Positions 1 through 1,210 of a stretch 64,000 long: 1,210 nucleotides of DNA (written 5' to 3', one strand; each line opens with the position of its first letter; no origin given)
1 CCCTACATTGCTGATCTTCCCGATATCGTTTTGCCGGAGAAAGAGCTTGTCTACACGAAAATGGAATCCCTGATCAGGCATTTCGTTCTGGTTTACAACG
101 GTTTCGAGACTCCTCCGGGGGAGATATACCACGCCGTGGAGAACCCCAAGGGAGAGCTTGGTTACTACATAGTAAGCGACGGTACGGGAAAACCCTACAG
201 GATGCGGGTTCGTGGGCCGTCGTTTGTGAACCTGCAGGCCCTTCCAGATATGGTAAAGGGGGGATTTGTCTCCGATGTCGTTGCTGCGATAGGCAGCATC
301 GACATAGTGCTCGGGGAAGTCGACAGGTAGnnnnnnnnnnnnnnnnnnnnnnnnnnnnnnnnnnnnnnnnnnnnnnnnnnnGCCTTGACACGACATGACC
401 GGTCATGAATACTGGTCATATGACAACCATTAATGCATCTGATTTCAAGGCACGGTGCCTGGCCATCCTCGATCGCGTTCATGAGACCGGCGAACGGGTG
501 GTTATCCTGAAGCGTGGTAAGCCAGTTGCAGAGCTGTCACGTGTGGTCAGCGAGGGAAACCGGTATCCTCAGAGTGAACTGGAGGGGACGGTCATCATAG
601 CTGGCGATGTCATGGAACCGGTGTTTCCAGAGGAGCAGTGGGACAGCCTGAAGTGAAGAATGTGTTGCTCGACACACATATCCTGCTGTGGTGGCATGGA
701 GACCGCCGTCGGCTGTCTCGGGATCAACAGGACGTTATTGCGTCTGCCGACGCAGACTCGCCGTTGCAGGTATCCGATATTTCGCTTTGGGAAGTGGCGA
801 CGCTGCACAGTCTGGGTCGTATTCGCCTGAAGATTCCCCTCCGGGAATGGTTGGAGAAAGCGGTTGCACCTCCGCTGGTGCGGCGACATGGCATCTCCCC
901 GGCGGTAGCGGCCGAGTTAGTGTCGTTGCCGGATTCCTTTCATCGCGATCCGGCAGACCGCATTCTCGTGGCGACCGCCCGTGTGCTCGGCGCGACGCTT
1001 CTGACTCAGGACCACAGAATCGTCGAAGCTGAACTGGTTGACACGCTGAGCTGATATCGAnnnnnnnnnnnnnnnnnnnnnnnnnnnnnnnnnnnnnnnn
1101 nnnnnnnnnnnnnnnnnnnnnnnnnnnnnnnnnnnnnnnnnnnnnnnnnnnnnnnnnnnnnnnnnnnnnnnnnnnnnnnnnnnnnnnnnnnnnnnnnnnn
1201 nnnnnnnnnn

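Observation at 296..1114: The Phd/YefM-VapC module is bracketed by an exact 28-nt direct repeat of the nuoD 3' end, and the second copy still encodes .............-stop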

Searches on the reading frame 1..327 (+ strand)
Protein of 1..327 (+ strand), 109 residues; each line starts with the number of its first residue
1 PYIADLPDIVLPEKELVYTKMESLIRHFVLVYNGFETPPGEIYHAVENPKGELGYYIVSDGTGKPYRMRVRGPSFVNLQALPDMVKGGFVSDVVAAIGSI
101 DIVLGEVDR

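Call 6: search_protein_families(library=pfam, proteins=[window:1-327:+], max_evalue=0.01)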
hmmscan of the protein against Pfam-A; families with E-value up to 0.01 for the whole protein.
window:1-327:+ (109 aa): 1 family
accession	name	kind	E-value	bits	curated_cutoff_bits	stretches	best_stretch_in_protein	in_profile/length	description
PF00346.24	Complex1_49kDa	-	4e-42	144.6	24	1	1-109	163-271/271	Respiratory-chain NADH dehydrogenase, 49 Kd subunit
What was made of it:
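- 1..330 (+): 3' part of nuoD (NADH dehydrogenase subunit D), functional copy, ending ...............* with GAC AGG TAG. Pfam PF00346 E=4e-42 to the last profile position (call 6).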

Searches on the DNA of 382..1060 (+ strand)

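Call 90: search_dna_similar(query=window:382-1060:+, collection=plasmids, mode=distant, max_rows=10)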
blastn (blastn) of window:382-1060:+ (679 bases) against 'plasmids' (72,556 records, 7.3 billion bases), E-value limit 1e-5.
No match.

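Call 91: search_dna_similar(query=window:382-1060:+, collection=phages, mode=distant, max_rows=10)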
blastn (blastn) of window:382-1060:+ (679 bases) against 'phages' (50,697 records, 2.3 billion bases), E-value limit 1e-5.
No match.

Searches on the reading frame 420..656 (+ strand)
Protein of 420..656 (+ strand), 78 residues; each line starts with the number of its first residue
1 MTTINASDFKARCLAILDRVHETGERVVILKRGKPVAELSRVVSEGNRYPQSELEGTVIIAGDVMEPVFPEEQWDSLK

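Call 6: search_protein_families(library=pfam, proteins=[window:420-653:+], max_evalue=0.01)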
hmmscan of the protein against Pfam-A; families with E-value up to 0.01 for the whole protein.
window:420-653:+ (78 aa): 1 family
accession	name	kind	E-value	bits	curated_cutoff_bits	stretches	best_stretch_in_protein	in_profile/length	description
PF02604.26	PhdYeFM_antitox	-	1.2e-10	41.4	29.8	1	1-39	1-39/74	Antitoxin Phd_YefM, type II toxin-antitoxin system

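Call 9: find_encoding_contigs(protein=window:420-656:+, flank=10000, max_places=10)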
Protein window:420-656:+ (78 aa): no gene with exactly this product is on record in the collection.
